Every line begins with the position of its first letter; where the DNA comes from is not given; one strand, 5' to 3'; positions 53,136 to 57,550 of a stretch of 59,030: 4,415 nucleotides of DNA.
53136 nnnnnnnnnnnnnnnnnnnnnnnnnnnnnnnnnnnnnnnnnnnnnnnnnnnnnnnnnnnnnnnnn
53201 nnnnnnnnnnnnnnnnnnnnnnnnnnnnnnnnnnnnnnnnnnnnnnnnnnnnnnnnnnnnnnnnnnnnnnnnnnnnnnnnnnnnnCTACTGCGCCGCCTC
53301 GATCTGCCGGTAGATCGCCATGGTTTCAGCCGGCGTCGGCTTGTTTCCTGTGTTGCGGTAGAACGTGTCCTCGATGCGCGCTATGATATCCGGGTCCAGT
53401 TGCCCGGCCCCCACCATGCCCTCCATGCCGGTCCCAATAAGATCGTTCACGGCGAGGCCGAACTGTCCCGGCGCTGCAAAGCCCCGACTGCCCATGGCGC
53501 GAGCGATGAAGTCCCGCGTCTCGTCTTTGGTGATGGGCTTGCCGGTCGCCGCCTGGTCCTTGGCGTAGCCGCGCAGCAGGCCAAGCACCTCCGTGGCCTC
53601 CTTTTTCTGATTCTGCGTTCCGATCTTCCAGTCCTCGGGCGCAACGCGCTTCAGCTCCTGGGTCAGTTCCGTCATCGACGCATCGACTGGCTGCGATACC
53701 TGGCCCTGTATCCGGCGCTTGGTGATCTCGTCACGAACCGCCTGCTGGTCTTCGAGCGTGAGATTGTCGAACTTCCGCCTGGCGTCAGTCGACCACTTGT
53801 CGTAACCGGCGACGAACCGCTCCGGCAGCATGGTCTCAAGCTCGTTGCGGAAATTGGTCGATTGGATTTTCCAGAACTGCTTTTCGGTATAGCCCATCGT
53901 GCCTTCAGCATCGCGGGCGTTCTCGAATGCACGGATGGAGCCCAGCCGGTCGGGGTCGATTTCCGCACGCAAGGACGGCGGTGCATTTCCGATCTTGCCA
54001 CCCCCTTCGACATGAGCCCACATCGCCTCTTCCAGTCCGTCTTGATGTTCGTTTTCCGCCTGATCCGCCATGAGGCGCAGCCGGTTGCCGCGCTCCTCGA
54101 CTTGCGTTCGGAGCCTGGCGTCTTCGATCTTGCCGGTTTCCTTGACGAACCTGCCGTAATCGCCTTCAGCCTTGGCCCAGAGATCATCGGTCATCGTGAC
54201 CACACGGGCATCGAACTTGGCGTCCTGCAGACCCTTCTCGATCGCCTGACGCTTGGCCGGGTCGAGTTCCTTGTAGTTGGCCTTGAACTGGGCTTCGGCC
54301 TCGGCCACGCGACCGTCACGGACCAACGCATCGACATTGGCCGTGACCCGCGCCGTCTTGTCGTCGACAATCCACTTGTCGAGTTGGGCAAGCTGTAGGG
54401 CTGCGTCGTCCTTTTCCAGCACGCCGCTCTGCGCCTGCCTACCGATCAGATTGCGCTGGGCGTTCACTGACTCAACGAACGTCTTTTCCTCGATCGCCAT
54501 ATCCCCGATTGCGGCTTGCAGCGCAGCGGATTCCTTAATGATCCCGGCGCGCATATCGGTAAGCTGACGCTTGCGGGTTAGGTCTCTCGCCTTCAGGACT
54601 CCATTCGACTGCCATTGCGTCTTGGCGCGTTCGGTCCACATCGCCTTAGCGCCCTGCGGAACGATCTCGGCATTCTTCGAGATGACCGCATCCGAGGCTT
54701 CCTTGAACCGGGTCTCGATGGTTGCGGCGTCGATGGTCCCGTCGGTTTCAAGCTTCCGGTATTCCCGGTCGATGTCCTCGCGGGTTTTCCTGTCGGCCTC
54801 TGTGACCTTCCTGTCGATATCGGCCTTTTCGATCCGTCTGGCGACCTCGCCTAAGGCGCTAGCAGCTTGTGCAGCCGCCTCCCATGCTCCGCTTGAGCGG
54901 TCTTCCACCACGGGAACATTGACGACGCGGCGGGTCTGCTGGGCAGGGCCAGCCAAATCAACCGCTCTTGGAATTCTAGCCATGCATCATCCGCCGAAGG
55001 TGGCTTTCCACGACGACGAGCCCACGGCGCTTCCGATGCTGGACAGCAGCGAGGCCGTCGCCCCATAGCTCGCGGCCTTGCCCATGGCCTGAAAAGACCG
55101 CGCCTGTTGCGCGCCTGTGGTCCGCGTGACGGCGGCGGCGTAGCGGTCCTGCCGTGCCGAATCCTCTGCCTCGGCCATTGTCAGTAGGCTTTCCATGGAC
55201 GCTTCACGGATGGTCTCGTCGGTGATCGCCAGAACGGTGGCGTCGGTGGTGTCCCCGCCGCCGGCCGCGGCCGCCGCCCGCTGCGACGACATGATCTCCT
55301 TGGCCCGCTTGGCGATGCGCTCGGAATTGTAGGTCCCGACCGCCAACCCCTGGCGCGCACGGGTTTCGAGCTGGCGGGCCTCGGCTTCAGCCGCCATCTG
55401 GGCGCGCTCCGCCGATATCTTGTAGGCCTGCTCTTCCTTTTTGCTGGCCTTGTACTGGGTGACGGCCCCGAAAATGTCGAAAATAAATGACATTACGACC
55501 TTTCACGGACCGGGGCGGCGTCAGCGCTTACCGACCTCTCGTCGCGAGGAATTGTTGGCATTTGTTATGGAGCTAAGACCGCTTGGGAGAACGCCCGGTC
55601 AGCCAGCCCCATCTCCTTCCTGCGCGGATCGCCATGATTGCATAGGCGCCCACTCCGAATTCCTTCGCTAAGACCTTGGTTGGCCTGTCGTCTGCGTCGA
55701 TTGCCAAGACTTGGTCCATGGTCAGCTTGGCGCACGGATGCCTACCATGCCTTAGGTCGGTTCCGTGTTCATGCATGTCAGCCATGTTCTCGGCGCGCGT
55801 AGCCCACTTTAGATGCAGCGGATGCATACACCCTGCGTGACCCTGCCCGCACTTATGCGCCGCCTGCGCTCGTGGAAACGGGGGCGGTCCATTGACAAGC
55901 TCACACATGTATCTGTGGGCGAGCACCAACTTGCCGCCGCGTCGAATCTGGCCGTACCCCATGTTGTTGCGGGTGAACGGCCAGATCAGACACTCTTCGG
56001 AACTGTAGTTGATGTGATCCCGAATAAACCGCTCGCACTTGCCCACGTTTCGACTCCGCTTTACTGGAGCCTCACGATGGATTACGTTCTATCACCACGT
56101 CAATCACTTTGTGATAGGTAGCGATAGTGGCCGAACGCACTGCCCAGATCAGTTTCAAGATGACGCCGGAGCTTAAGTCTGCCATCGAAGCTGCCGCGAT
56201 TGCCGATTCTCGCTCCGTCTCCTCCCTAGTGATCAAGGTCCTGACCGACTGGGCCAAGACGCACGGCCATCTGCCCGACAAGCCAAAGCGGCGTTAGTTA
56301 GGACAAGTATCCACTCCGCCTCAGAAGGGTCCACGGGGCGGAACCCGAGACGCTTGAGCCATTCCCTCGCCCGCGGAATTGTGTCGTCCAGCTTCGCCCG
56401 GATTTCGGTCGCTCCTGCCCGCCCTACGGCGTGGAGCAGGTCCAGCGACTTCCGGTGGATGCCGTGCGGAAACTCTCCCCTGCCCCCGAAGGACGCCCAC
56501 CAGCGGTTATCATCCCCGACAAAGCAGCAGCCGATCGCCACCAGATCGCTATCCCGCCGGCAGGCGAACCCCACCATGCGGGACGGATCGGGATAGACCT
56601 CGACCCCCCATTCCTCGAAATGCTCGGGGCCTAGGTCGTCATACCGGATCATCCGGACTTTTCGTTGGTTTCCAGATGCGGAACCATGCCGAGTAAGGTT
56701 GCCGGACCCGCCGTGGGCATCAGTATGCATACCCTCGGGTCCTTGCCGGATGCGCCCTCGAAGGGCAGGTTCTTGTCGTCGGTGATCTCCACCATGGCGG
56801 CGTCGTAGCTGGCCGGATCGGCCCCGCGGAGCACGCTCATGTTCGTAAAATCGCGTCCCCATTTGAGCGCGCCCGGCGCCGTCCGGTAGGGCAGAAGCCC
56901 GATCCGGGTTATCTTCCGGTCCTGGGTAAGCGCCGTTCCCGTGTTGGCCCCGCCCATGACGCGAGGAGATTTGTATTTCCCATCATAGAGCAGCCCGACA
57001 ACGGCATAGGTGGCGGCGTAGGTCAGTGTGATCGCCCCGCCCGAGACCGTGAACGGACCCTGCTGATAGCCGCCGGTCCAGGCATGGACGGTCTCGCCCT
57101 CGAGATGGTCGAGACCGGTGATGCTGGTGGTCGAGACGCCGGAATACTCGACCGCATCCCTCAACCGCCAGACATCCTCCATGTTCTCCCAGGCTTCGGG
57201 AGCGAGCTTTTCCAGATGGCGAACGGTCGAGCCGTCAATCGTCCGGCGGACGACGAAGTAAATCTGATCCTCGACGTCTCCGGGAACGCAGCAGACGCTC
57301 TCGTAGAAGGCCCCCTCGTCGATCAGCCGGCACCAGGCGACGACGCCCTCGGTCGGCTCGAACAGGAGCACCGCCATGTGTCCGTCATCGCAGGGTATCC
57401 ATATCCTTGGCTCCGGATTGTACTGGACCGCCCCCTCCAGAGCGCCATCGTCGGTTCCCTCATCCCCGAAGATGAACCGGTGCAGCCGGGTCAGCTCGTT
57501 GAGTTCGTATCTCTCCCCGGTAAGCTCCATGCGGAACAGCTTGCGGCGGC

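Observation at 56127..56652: RHH gene converging on and overlapping a GNAT-like gene that is coupled to the tail nozzle gene (TA-like pair in unusual geometry)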

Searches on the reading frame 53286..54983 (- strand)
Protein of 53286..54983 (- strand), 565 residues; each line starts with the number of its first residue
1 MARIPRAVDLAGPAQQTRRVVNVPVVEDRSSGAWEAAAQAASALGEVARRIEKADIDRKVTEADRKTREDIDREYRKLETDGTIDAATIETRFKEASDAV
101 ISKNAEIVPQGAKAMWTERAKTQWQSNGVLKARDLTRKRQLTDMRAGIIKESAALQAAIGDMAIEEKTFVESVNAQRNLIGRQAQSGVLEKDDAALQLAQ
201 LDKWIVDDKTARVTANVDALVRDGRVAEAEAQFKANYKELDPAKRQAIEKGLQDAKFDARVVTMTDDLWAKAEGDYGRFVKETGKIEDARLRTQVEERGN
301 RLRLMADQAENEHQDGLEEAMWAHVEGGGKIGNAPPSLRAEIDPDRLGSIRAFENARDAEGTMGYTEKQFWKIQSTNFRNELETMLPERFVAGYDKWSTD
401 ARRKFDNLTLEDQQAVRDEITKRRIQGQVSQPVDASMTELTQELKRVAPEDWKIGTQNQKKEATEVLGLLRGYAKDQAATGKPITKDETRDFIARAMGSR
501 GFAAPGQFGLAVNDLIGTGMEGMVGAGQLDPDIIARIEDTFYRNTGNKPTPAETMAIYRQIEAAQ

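Call 3: search_protein_families(library=pfam, proteins=[window:53286-54983:-], max_evalue=1)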
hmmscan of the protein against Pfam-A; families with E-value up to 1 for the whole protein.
window:53286-54983:- (565 aa): 2 families
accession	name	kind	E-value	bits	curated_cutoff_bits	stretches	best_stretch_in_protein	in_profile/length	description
PF06892.16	Phage_CP76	-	0.03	14.6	26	1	19-67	72-124/146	Phage regulatory protein CII (CP76)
PF11203.13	EccE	-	0.083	13.8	23.7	1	22-77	18-72/97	Putative type VII ESX secretion system translocon, EccE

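Call 4: search_protein_families(library=phrogs, proteins=[window:53286-54983:-], max_evalue=0.1)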
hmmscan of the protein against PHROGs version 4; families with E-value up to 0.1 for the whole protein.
window:53286-54983:- (565 aa): 1 family
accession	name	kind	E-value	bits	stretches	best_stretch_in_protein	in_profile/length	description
phrog_15217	-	unknown function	0.0049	18.2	0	404-458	20-70/100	-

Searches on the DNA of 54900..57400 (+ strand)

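Call 7: search_dna_similar(query=window:54900-57400:+, collection=phages, mode=distant, max_rows=25)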
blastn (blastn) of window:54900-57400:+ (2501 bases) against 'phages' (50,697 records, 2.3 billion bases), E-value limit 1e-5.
No match.

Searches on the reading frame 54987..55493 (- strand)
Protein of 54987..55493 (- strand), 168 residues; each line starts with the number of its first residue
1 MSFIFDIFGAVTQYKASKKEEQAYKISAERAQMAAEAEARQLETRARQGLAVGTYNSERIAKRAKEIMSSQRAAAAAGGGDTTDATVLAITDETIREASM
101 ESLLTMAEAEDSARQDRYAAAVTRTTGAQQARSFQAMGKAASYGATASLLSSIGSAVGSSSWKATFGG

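Call 3: search_protein_families(library=pfam, proteins=[window:54987-55493:-], max_evalue=1)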
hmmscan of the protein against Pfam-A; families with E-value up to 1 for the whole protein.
window:54987-55493:- (168 aa): 1 family
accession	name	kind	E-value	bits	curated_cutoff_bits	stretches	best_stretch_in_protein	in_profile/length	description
PF24072.1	T7_gp14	-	0.031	14.6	27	1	7-163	17-168/187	T7 virus internal virion protein gp14 family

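Call 4: search_protein_families(library=phrogs, proteins=[window:54987-55493:-], max_evalue=0.1)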
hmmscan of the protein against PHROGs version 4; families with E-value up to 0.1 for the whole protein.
window:54987-55493:- (168 aa): 1 family
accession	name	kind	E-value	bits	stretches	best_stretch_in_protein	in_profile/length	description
phrog_418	-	head and packaging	1.7e-12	48.7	1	25-161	25-154/166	internal virion protein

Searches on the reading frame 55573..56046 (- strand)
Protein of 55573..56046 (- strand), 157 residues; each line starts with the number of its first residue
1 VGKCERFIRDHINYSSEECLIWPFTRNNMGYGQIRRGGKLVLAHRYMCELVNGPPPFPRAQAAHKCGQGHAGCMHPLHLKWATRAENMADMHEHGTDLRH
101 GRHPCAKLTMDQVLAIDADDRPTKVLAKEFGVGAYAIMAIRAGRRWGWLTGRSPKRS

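Call 3: search_protein_families(library=pfam, proteins=[window:55573-56046:-], max_evalue=1)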
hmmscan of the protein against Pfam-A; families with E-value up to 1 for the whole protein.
window:55573-56046:- (157 aa): 1 family
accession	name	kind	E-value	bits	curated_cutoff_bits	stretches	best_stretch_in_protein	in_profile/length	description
PF13392.12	HNH_3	-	0.00049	20.1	24.8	1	42-89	2-46/46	HNH endonuclease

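Call 4: search_protein_families(library=phrogs, proteins=[window:55573-56046:-], max_evalue=0.1)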
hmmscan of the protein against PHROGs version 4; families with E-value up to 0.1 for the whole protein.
window:55573-56046:- (157 aa): 10 families
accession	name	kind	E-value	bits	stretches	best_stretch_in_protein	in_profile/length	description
phrog_59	-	DNA, RNA and nucleotide metabolism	1.5e-19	71.7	1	22-152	170-278/423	HNH endonuclease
phrog_1872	-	DNA, RNA and nucleotide metabolism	4.5e-19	70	1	9-102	26-120/166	endonuclease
phrog_826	-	DNA, RNA and nucleotide metabolism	4.3e-16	60.3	1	10-103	76-173/281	HNH endonuclease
phrog_3593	-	DNA, RNA and nucleotide metabolism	3.3e-12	47.5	1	6-94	58-143/210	HNH endonuclease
phrog_6254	-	DNA, RNA and nucleotide metabolism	1.2e-11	46.1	1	15-103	10-98/154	HNH endonuclease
phrog_1492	-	DNA, RNA and nucleotide metabolism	5.2e-09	36.7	1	23-102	90-170/414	HNH endonuclease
phrog_99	-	DNA, RNA and nucleotide metabolism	1e-05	26.4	1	7-89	113-203/383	HNH endonuclease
phrog_959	-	DNA, RNA and nucleotide metabolism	0.0024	18.6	1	27-96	40-111/138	HNH endonuclease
phrog_13027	-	transcription regulation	0.0062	17.5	0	20-62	34-76/127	transcriptional regulator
phrog_4842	-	DNA, RNA and nucleotide metabolism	0.054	14.3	1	15-81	73-137/154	HNH endonuclease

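Call 22: find_related_loci(query=window:55573-56046:-, collection=viral_contigs, flank=3000)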
Query window:55573-56046:- (157 aa) in viral_contigs; peptide patterns used: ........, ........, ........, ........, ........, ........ (x = any residue, [..] = any of these).
4 stretches matched a pattern, but none encodes a relative of the query by tblastn (E <= 1e-3).

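Call 29: find_homologous_proteins(query=window:55573-56046:-, max_evalue=0.00001)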
Query window:55573-56046:- (157 aa): 19 proteins with E <= 0.00001 among 33 candidates.
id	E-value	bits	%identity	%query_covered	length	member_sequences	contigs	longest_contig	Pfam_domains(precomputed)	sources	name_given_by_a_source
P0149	7.9e-108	376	100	100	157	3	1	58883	-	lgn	-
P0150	3.8e-39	152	50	95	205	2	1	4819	-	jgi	jgi:hypothetical protein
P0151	9.7e-38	148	50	91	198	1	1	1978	-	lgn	-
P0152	3.1e-34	136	43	94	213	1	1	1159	PF13613.13,PF13384.13,PF13542.13,PF04545.23,PF04218.20,PF13560.13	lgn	-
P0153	1.1e-33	135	46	96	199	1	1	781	PF13392.13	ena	-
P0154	1.3e-31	128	47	87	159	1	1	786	PF13392.13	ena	-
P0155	1.6e-30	124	55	61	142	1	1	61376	PF13392.13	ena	-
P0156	2.2e-30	124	61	54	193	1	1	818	PF13392.13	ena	-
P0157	7.3e-29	119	42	90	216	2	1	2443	PF13392.13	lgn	-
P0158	7.1e-28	116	42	96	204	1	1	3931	-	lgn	-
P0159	1.1e-23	102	40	93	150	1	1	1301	PF13392.13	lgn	-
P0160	1.9e-21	95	35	94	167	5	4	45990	-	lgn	-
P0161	5.5e-20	90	48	61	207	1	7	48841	-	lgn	-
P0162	1.4e-13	69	35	94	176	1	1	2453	PF13392.13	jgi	jgi:hypothetical protein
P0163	6.9e-10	57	35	84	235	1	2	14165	PF13392.13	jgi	jgi:HNH endonuclease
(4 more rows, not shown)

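Call 30: find_encoding_contigs(protein=P0150, flank=3000, max_places=3)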
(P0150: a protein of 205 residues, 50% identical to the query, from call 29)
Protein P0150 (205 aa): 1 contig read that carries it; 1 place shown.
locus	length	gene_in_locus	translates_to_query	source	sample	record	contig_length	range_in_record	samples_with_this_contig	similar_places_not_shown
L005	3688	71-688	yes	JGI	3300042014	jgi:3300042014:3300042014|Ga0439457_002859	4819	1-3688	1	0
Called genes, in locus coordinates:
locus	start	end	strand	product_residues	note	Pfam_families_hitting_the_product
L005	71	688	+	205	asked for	-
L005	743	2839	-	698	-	PF15892:BNR_4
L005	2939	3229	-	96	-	-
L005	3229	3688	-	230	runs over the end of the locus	PF00959:Phage_lysozyme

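Call 31: find_encoding_contigs(protein=P0155, flank=3000, max_places=3)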
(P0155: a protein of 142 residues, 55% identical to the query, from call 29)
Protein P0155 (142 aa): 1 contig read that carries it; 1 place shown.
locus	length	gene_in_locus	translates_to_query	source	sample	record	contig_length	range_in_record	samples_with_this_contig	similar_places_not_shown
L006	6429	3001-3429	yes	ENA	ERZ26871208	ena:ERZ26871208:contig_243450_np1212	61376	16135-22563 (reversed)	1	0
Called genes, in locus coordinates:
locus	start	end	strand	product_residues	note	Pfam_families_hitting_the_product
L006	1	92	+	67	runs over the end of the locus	-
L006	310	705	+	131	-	-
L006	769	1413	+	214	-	-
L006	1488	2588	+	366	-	PF04932:Wzy_C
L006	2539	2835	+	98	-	-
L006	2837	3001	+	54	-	-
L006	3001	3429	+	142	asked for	PF13392:HNH_3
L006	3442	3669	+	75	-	-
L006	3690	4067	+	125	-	-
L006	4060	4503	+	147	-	-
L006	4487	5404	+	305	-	-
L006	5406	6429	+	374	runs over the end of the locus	-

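Call 32: find_encoding_contigs(protein=P0160, flank=3000, max_places=3)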
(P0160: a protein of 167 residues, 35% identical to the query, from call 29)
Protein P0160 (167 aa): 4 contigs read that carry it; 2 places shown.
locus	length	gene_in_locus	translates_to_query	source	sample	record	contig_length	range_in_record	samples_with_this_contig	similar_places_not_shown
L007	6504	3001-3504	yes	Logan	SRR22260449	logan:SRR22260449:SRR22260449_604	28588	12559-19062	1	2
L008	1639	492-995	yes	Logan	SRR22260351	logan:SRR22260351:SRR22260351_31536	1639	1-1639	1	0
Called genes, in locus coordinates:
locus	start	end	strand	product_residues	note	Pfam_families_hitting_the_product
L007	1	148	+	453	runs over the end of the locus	PF10926:DUF2800, PF12705:PDDEXK_1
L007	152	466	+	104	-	-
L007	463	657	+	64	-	-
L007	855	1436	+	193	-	PF10991:Enc34_ssDNA-bd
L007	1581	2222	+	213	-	-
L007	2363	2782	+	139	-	PF08797:HIRAN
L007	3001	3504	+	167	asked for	-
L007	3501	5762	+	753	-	PF00476:DNA_pol_A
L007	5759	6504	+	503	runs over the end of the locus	PF00271:Helicase_C (weak)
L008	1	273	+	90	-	?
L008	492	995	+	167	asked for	-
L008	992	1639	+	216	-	?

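Call 53: search_protein_families(library=ncbifam, proteins=[window:55573-56046:-], max_evalue=1)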
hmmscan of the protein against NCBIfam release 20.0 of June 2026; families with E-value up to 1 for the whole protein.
window:55573-56046:- (157 aa): 0 families

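Call 63: search_protein_families(library=padloc, proteins=[window:55573-56046:-], max_evalue=1)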
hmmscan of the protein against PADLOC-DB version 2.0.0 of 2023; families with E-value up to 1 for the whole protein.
window:55573-56046:- (157 aa): 0 families
